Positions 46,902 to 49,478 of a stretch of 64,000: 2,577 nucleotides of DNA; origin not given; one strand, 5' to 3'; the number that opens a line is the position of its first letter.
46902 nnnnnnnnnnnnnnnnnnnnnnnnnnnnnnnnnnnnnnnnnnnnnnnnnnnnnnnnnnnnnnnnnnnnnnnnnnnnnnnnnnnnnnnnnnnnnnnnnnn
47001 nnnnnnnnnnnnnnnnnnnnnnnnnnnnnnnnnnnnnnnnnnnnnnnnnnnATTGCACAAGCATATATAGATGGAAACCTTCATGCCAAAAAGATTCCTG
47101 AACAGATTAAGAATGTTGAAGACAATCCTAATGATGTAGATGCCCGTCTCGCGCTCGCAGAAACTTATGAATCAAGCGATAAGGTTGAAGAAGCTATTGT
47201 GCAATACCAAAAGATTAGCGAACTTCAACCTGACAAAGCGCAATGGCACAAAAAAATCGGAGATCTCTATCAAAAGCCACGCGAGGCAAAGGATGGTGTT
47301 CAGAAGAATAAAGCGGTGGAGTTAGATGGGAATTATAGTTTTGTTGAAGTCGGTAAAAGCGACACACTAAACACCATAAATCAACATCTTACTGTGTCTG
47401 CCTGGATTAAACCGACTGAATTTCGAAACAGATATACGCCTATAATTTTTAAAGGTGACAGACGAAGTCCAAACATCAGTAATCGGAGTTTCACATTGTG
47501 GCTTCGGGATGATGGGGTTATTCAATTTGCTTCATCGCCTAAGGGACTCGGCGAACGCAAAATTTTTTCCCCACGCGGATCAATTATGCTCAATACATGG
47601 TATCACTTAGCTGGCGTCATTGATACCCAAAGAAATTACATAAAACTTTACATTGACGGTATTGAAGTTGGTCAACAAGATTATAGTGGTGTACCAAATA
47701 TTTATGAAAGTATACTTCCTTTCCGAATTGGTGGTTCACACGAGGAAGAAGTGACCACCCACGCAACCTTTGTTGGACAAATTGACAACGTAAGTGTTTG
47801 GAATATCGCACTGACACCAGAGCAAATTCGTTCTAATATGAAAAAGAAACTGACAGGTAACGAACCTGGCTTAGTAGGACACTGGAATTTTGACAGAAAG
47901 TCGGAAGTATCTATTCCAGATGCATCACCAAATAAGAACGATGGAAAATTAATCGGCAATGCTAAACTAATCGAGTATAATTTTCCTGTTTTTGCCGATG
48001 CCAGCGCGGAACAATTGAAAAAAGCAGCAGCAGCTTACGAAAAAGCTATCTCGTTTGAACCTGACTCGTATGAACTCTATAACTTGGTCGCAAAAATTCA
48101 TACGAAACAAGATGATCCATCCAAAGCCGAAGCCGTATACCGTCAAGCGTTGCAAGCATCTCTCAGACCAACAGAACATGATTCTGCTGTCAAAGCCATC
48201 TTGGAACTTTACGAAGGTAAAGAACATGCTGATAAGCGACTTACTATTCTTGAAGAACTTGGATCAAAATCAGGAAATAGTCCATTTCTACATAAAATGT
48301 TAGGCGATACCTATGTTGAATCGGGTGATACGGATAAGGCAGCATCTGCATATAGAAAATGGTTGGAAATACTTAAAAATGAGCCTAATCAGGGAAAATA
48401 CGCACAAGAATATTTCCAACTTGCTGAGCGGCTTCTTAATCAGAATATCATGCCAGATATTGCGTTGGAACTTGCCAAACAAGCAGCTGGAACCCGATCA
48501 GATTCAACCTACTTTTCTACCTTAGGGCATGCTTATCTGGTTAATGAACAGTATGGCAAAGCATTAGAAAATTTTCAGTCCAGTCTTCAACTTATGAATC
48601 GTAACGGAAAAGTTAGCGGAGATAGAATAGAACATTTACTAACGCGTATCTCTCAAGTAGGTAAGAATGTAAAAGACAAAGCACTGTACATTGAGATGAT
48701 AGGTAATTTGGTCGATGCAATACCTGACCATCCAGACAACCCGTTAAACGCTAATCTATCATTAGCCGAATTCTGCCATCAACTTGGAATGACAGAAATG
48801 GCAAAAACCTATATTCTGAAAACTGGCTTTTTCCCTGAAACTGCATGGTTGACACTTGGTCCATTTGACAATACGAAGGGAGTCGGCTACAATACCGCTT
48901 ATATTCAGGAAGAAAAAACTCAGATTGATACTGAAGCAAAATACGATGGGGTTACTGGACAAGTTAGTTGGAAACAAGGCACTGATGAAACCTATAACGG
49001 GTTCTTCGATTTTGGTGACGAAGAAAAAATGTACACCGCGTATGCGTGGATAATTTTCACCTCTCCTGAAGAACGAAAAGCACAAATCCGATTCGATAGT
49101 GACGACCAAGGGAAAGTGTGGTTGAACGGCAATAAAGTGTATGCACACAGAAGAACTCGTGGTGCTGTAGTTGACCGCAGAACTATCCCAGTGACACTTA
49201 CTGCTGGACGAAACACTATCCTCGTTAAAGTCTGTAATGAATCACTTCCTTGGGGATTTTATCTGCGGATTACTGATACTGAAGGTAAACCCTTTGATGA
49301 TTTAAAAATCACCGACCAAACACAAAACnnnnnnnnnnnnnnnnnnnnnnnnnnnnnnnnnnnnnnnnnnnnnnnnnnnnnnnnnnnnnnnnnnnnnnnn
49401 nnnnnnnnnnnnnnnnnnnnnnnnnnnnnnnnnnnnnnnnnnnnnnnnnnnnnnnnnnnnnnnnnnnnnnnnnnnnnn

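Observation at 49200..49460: Near-identical 3' coding end plus about 130 nt of downstream flank shared by P2 and P3 (49200..49460 vs 51730..51990): recent gene conversion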

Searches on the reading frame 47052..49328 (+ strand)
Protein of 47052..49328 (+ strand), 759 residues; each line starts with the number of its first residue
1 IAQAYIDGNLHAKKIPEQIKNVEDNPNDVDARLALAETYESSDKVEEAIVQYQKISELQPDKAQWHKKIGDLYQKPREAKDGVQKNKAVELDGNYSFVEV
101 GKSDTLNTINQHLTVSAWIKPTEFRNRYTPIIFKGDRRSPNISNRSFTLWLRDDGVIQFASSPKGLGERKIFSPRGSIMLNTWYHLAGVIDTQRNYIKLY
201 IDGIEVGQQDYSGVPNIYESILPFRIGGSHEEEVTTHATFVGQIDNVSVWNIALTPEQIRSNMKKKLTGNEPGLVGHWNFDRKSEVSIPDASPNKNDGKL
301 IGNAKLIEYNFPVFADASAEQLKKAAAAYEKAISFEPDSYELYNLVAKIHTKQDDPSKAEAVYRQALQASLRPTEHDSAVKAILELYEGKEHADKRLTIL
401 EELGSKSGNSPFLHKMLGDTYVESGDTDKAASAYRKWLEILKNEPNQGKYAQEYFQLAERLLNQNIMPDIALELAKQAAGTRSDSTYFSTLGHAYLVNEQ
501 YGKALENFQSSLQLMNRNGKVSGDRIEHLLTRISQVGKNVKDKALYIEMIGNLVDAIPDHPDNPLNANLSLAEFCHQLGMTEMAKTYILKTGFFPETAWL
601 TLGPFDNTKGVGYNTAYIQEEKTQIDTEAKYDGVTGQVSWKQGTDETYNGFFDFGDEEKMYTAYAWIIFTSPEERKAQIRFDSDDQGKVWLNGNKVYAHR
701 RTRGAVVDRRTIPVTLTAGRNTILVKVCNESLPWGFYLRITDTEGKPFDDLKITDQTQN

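Call 20: find_homologous_proteins(query=window:47052-49328:+, max_evalue=1e-10)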
Query window:47052-49328:+ (759 aa): 171 proteins with E <= 1e-10 among 8000 candidates; the best 120 are listed.
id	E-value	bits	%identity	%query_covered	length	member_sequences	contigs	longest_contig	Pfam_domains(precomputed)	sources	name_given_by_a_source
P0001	0.0e+0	1603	93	98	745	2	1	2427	PF13431.13,PF23914.2,PF13414.13,PF07953.21,PF25058.2,PF13385.14,PF13176.13,PF13428.13,PF14559.13,PF00515.35,PF13424.13,PF21033.5,PF13432.13,PF13181.13,PF07719.24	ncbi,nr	ncbi:MAG: tetratricopeptide repeat protein, partial [Candidatus Poribacteria bacterium]|nr:tetratric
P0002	0.0e+0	1403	81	99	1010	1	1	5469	PF13431.13,PF13414.13,PF07953.21,PF25058.2,PF13385.14,PF13176.13,PF13428.13,PF14559.13,PF00515.35,PF12895.14,PF13424.13,PF21033.5,PF13432.13,PF13181.13,PF07719.24,PF13174.13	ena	-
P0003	4.1e-278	943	56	99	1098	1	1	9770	PF13431.13,PF23914.2,PF13414.13,PF07953.21,PF13385.14,PF13176.13,PF13428.13,PF25064.2,PF14559.13,PF00515.35,PF12895.14,PF13424.13,PF13432.13,PF13181.13,PF07719.24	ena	-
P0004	2.9e-276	937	55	99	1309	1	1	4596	PF13431.13,PF23914.2,PF13414.13,PF07953.21,PF13385.14,PF01535.27,PF13176.13,PF13428.13,PF25064.2,PF14559.13,PF00515.35,PF12895.14,PF13424.13,PF13432.13,PF13181.13,PF07719.24,PF13174.13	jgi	jgi:tetratricopeptide (TPR) repeat protein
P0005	2.5e-272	924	47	96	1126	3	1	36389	PF13431.13,PF23914.2,PF13414.13,PF07953.21,PF13385.14,PF13176.13,PF13428.13,PF14559.13,PF00515.35,PF12895.14,PF13424.13,PF21033.5,PF13181.13,PF07719.24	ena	-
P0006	1.1e-268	912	45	98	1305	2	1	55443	PF13431.13,PF23914.2,PF13414.13,PF13385.14,PF13176.13,PF13428.13,PF25064.2,PF14559.13,PF00515.35,PF13424.13,PF21033.5,PF13432.13,PF13181.13,PF07719.24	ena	-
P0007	1.8e-267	908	55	100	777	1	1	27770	PF13431.13,PF13414.13,PF07953.21,PF25058.2,PF13385.14,PF13176.13,PF13428.13,PF14559.13,PF00515.35,PF13424.13,PF13181.13,PF07719.24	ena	-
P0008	5.9e-258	876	52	98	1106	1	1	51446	PF13431.13,PF13414.13,PF13385.14,PF13176.13,PF13428.13,PF25064.2,PF14559.13,PF13371.13,PF00515.35,PF13424.13,PF13432.13,PF13181.13,PF07719.24,PF13174.13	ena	-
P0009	8.9e-257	872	54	98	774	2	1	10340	PF13431.13,PF23914.2,PF13414.13,PF07953.21,PF13385.14,PF13428.13,PF14559.13,PF00515.35,PF12895.14,PF21033.5,PF13432.13,PF13181.13,PF07719.24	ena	-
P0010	2.5e-253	861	53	99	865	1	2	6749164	PF13431.13,PF23914.2,PF13414.13,PF07953.21,PF13385.14,PF13176.13,PF13428.13,PF14559.13,PF00515.35,PF12895.14,PF13424.13,PF21033.5,PF13432.13,PF13181.13,PF07719.24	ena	-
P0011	1.2e-252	859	50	99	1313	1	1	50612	PF13431.13,PF23914.2,PF13414.13,PF07953.21,PF13385.14,PF13176.13,PF12569.15,PF13428.13,PF25064.2,PF14559.13,PF13371.13,PF17874.8,PF00515.35,PF12895.14,PF13424.13,PF21033.5,PF13432.13,PF13429.13,PF13181.13,PF14561.13,PF07719.24,PF13174.13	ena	-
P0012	2.9e-252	858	53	98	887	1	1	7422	PF14559.13,PF13431.13,PF13414.13,PF07953.21,PF13385.14,PF00515.35,PF13424.13,PF13432.13,PF13428.13,PF13181.13,PF07719.24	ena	-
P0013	2.4e-250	851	51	98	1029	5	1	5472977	PF13431.13,PF13414.13,PF13385.14,PF13176.13,PF13428.13,PF00637.27,PF14559.13,PF00515.35,PF21033.5,PF13432.13,PF13181.13,PF07719.24,PF13174.13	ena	-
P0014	2.2e-247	841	52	99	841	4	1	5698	PF13431.13,PF13414.13,PF07953.21,PF13385.14,PF13428.13,PF14559.13,PF00515.35,PF13424.13,PF23240.2,PF13432.13,PF13181.13,PF07719.24,PF13174.13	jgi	-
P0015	2.6e-247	841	51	99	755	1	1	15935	PF14559.13,PF13431.13,PF13414.13,PF13385.14,PF00515.35,PF13432.13,PF13428.13,PF02210.32,PF13181.13,PF07719.24,PF13174.13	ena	-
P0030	2.0e-220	752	52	89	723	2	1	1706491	PF14559.13,PF13431.13,PF07953.21,PF13385.14,PF13432.13,PF13428.13,PF07719.24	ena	-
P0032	3.5e-218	745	51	90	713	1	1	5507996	PF14559.13,PF13431.13,PF13414.13,PF13385.14,PF13432.13,PF13428.13,PF07719.24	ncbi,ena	-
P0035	3.6e-212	725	51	89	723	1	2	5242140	PF14559.13,PF13431.13,PF07953.21,PF13385.14,PF13428.13,PF07719.24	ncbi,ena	-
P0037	1.5e-211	723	49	89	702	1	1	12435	PF14559.13,PF13431.13,PF07953.21,PF13385.14,PF13424.13,PF13432.13,PF13428.13,PF13181.13,PF07719.24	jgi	-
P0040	1.5e-209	716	49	89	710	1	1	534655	PF14559.13,PF13431.13,PF07953.21,PF13385.14,PF12895.14,PF13424.13,PF13176.13,PF13432.13,PF13428.13,PF13181.13,PF07719.24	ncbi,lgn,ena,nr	ncbi:MAG: tetratricopeptide repeat protein [Candidatus Poribacteria bacterium]|nr:tetratricopeptide 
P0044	3.5e-207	709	48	89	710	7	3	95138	PF14559.13,PF13431.13,PF07953.21,PF13385.14,PF13424.13,PF13432.13,PF13428.13,PF13181.13,PF07719.24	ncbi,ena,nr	ncbi:MAG: tetratricopeptide repeat protein [Candidatus Poribacteria bacterium]|nr:tetratricopeptide 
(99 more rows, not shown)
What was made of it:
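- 39627..49331 (+): P2, the donor gene: a 3234-aa protein with many TPR repeats, one Laminin_G_3 domain and a conserved C-terminal domain ending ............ Orthologues are named Candidatus Poribacteria TPR proteins (call 20).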

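Call 22: find_encoding_contigs(protein=P0002, flank=10000, max_places=4)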
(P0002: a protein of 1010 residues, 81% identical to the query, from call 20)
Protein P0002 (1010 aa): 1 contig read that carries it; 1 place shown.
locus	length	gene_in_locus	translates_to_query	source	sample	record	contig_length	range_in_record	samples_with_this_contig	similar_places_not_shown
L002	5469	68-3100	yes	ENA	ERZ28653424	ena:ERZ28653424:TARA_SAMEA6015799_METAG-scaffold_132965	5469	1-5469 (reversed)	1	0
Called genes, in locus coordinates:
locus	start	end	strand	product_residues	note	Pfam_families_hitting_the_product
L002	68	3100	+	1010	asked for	PF00515:TPR_1 (faint), PF07719:TPR_2 (faint), PF12895:ANAPC3 (faint), PF13176:TPR_7 (faint), PF13181:TPR_8 (faint), PF13414:TPR_11 (faint), PF07953:Toxin_R_bind_N, PF13385:Laminin_G_3, +8 more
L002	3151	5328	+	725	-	PF13385:Laminin_G_3, PF13428:TPR_14 (faint), PF14559:TPR_19 (weak), PF13431:TPR_17 (faint)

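Call 23: find_encoding_contigs(protein=P0001, flank=10000, max_places=4)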
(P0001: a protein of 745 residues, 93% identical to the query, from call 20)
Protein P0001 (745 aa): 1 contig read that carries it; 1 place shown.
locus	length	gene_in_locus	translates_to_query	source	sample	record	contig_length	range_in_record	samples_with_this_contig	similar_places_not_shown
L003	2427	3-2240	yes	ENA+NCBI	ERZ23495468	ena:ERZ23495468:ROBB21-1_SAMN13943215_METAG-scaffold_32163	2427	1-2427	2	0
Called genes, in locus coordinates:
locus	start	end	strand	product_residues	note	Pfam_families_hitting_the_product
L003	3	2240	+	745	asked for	PF00515:TPR_1 (faint), PF07719:TPR_2 (faint), PF13176:TPR_7 (faint), PF13181:TPR_8 (faint), PF13414:TPR_11 (faint), PF14559:TPR_19 (weak), PF07953:Toxin_R_bind_N (weak), PF13385:Laminin_G_3, +7 more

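Call 28: find_encoding_contigs(protein=P0040, flank=10000, max_places=4)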
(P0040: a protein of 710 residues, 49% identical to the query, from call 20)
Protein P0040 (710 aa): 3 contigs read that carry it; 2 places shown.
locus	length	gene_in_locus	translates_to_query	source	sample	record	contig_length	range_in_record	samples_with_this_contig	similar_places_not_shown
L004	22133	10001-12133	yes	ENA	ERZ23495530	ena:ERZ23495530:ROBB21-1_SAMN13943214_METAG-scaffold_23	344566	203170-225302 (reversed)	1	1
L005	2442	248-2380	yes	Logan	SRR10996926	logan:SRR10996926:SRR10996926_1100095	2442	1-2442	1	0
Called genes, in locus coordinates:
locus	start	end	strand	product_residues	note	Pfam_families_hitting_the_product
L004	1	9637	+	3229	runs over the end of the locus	PF00515:TPR_1 (weak), PF07719:TPR_2 (weak), PF13414:TPR_11, PF13428:TPR_14 (weak), PF23914:TPR_CcmH_CycH, PF13414:TPR_11, PF14559:TPR_19, PF13385:Laminin_G_3, +27 more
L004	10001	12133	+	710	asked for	PF07953:Toxin_R_bind_N (weak), PF13385:Laminin_G_3, PF07719:TPR_2 (faint), PF12895:ANAPC3 (faint), PF13176:TPR_7 (faint), PF13181:TPR_8 (faint), PF13432:TPR_16 (weak), PF14559:TPR_19, +3 more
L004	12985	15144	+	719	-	PF13385:Laminin_G_3, PF07719:TPR_2 (faint), PF14559:TPR_19 (weak)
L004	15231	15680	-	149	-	-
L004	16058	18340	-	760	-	-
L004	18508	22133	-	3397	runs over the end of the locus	PF13414:TPR_11, PF23914:TPR_CcmH_CycH (weak), PF13432:TPR_16 (weak), PF14559:TPR_19 (weak), PF23914:TPR_CcmH_CycH (weak), PF14559:TPR_19 (weak), PF13181:TPR_8 (weak), PF13385:Laminin_G_3, +18 more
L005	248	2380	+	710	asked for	PF07953:Toxin_R_bind_N (weak), PF13385:Laminin_G_3, PF07719:TPR_2 (faint), PF12895:ANAPC3 (faint), PF13176:TPR_7 (faint), PF13181:TPR_8 (faint), PF13432:TPR_16 (weak), PF14559:TPR_19, +3 more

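Call 29: find_encoding_contigs(protein=P0044, flank=10000, max_places=4)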
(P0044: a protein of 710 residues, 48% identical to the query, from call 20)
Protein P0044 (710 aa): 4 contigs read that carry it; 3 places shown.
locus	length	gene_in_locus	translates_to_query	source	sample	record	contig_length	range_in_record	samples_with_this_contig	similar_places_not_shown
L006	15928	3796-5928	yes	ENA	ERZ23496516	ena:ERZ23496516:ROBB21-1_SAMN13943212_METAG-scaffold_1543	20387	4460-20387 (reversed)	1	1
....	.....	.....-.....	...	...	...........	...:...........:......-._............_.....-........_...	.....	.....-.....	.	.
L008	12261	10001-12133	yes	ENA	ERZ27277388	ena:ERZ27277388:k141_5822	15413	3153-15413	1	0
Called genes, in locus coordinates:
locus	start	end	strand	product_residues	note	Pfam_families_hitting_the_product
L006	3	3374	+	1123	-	PF00515:TPR_1 (faint), PF07719:TPR_2 (faint), PF13174:TPR_6 (faint), PF13176:TPR_7 (faint), PF13181:TPR_8 (faint), PF14559:TPR_19 (weak), PF07953:Toxin_R_bind_N (weak), PF13385:Laminin_G_3, +9 more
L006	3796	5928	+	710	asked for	PF07953:Toxin_R_bind_N (faint), PF13385:Laminin_G_3, PF07719:TPR_2 (faint), PF13181:TPR_8 (faint), PF13424:TPR_12 (faint), PF13428:TPR_14 (faint), PF13432:TPR_16 (weak), PF14559:TPR_19, +1 more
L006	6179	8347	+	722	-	PF07953:Toxin_R_bind_N (weak), PF13385:Laminin_G_3, PF07719:TPR_2 (faint), PF14559:TPR_19 (weak)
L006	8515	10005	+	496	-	-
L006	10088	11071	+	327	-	PF20030:bpMoxR, PF00004:AAA (faint), PF07726:AAA_3, PF07728:AAA_5, PF17863:AAA_lid_2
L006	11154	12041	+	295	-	PF01882:DUF58, PF13519:VWA_2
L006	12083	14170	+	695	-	PF07584:BatA, PF13519:VWA_2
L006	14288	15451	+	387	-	PF13173:AAA_14, PF13635:DUF4143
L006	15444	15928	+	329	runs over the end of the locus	-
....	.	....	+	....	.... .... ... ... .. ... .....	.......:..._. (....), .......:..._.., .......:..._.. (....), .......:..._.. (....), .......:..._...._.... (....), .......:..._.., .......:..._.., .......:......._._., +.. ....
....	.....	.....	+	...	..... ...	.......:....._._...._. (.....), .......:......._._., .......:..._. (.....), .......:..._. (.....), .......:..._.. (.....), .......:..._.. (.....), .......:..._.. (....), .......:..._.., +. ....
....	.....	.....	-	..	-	?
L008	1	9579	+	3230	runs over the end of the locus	PF00515:TPR_1 (weak), PF13414:TPR_11, PF13424:TPR_12 (weak), PF13428:TPR_14 (weak), PF23914:TPR_CcmH_CycH (weak), PF13414:TPR_11, PF14559:TPR_19, PF13385:Laminin_G_3, +26 more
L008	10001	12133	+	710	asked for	PF07953:Toxin_R_bind_N (faint), PF13385:Laminin_G_3, PF07719:TPR_2 (faint), PF13181:TPR_8 (faint), PF13424:TPR_12 (faint), PF13428:TPR_14 (faint), PF13432:TPR_16 (weak), PF14559:TPR_19, +1 more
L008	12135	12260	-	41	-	?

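Call 30: find_encoding_contigs(protein=P0037, flank=10000, max_places=4)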
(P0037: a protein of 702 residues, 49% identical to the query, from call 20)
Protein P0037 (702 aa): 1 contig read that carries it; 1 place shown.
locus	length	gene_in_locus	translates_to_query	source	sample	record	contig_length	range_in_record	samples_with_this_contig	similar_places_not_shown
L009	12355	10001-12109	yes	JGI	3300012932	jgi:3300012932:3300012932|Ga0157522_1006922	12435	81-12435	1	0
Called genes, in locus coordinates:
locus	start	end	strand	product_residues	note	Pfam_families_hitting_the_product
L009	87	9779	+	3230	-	PF00515:TPR_1 (weak), PF13414:TPR_11, PF13424:TPR_12 (weak), PF13428:TPR_14 (weak), PF23914:TPR_CcmH_CycH, PF13414:TPR_11, PF14559:TPR_19, PF13385:Laminin_G_3, +26 more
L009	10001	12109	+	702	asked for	PF07953:Toxin_R_bind_N (weak), PF13385:Laminin_G_3, PF13424:TPR_12 (faint), PF13428:TPR_14 (faint), PF13432:TPR_16 (weak), PF07719:TPR_2 (faint), PF13181:TPR_8 (faint), PF14559:TPR_19, +1 more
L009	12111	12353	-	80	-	?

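Call 65: find_encoding_contigs(protein=P0032, flank=6000, max_places=2)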
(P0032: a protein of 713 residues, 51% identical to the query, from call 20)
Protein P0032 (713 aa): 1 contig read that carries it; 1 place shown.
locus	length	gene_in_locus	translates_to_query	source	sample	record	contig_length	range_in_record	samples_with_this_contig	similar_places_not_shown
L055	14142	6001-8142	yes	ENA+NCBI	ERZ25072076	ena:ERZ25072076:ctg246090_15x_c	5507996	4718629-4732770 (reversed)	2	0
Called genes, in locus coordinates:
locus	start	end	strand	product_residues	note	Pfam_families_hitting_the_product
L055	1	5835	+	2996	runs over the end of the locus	PF00515:TPR_1 (weak), PF07719:TPR_2 (weak), PF13414:TPR_11, PF23914:TPR_CcmH_CycH, PF14559:TPR_19, PF13414:TPR_11, PF13424:TPR_12, PF14559:TPR_19, +26 more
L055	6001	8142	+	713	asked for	PF13385:Laminin_G_3, PF07719:TPR_2 (faint), PF13414:TPR_11 (weak), PF13428:TPR_14 (faint), PF13431:TPR_17 (weak), PF13432:TPR_16 (weak), PF14559:TPR_19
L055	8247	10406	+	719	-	PF07953:Toxin_R_bind_N (weak), PF13385:Laminin_G_3, PF14559:TPR_19 (weak), PF13176:TPR_7 (faint)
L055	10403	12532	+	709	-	PF24817:WD40_WDHD1_1st, PF23381:Beta-prop_IFT122_1st, PF25173:Beta-prop_WDR3_1st, PF25175:Beta-prop_WDR5, PF23409:Beta-prop_EML, PF25391:WD40_Gbeta, PF24807:WD40_CDC20-Fz, PF25174:Beta-prop_THOC3, +76 more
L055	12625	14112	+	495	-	-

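Call 66: find_encoding_contigs(protein=P0030, flank=6000, max_places=2)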
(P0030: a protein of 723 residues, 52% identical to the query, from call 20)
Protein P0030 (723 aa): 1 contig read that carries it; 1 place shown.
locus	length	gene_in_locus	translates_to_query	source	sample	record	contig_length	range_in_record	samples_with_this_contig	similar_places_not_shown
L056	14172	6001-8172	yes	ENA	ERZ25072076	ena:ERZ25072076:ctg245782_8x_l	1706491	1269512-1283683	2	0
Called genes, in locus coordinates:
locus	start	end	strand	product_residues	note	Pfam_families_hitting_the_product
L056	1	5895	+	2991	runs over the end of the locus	PF13414:TPR_11, PF23914:TPR_CcmH_CycH (weak), PF23914:TPR_CcmH_CycH (weak), PF14559:TPR_19, PF13414:TPR_11, PF13424:TPR_12 (weak), PF13431:TPR_17 (weak), PF14559:TPR_19, +19 more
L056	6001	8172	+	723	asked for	PF07953:Toxin_R_bind_N (faint), PF13385:Laminin_G_3, PF07719:TPR_2 (faint), PF13428:TPR_14 (faint), PF13432:TPR_16 (weak), PF14559:TPR_19, PF13431:TPR_17 (faint)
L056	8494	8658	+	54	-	PF00404:Dockerin_1 (weak)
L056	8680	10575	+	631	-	PF14580:LRR_9 (faint), PF12799:LRR_4, PF13855:LRR_8 (faint), PF00560:LRR_1 (faint), PF12799:LRR_4, PF14885:GHL15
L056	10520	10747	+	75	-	PF00036:EF-hand_1 (faint), PF00404:Dockerin_1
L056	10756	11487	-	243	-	-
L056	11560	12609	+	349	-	PF01408:GFO_IDH_MocA, PF22725:GFO_IDH_MocA_C3, PF02894:GFO_IDH_MocA_C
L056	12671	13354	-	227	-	PF10544:T5orf172, PF13455:MUG113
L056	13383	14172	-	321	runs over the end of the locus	PF08240:ADH_N (weak), PF16912:Glu_dehyd_C, PF00107:ADH_zinc_N, PF13602:ADH_zinc_N_2 (faint)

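Call 67: find_encoding_contigs(protein=P0035, flank=6000, max_places=2)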
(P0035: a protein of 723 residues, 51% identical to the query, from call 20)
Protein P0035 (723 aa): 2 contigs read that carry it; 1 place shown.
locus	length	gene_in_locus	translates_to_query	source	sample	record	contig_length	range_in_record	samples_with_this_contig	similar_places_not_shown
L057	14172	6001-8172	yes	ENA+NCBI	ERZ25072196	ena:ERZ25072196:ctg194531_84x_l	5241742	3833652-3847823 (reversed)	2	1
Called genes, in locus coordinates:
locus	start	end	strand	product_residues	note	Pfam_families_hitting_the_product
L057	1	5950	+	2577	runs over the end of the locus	PF13414:TPR_11 (weak), PF12569:NatA_aux_su (weak), PF14559:TPR_19, PF21033:RMD1-3 (weak), PF13414:TPR_11 (weak), PF13432:TPR_16 (weak), PF14559:TPR_19, PF17874:TPR_MalT (weak), +18 more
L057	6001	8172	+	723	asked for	PF07953:Toxin_R_bind_N (faint), PF13385:Laminin_G_3, PF07719:TPR_2 (faint), PF13428:TPR_14 (faint), PF14559:TPR_19 (weak), PF13431:TPR_17 (weak)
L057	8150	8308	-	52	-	-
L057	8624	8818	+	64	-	-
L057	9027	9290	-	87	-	PF12838:Fer4_7, PF13187:Fer4_9 (weak), PF00037:Fer4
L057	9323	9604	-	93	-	PF12838:Fer4_7, PF00037:Fer4, PF12797:Fer4_2 (weak), PF12837:Fer4_6 (weak), PF13237:Fer4_10 (weak)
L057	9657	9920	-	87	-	PF13237:Fer4_10 (faint), PF12838:Fer4_7 (weak), PF13187:Fer4_9 (weak), PF00037:Fer4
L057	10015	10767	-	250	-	-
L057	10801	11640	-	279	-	-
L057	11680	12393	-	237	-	-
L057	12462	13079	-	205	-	PF04542:Sigma70_r2, PF08281:Sigma70_r4_2 (weak)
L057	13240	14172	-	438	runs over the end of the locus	PF13428:TPR_14 (faint), PF13431:TPR_17 (faint), PF25064:ARM_TT21_5th (faint), PF00578:AhpC-TSA, PF08534:Redoxin, PF00255:GSHPx (weak), PF00085:Thioredoxin (weak), PF13905:Thioredoxin_8, +2 more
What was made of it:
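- No intermediate array with an extra unit was seen in any of the related loci (calls 22, 28-30, 65-67).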
